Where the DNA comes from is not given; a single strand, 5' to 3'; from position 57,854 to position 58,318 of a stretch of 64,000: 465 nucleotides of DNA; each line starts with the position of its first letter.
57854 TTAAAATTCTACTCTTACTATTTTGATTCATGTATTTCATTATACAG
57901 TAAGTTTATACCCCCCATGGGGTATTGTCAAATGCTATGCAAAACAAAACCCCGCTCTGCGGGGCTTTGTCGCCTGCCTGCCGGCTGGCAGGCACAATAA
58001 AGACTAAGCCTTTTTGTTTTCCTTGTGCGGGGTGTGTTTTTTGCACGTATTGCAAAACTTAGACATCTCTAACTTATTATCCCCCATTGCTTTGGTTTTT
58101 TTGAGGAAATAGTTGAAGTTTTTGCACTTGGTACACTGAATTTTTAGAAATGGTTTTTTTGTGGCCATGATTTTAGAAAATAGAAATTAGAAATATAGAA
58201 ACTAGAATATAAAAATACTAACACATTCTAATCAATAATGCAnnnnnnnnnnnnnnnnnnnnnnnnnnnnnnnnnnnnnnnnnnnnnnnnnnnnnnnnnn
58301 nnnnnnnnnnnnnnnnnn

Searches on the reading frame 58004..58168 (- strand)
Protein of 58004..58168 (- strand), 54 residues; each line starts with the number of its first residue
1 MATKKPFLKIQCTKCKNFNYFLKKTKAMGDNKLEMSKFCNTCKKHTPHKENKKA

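Call 73: search_protein_families(library=pfam, proteins=[window:58004-58168:-], max_evalue=0.001)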
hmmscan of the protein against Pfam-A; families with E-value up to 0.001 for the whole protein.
window:58004-58168:- (54 aa): 1 family
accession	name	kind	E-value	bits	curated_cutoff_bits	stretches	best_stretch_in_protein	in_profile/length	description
PF00471.26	Ribosomal_L33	-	1.1e-12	48.5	25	1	9-52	4-47/47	Ribosomal protein L33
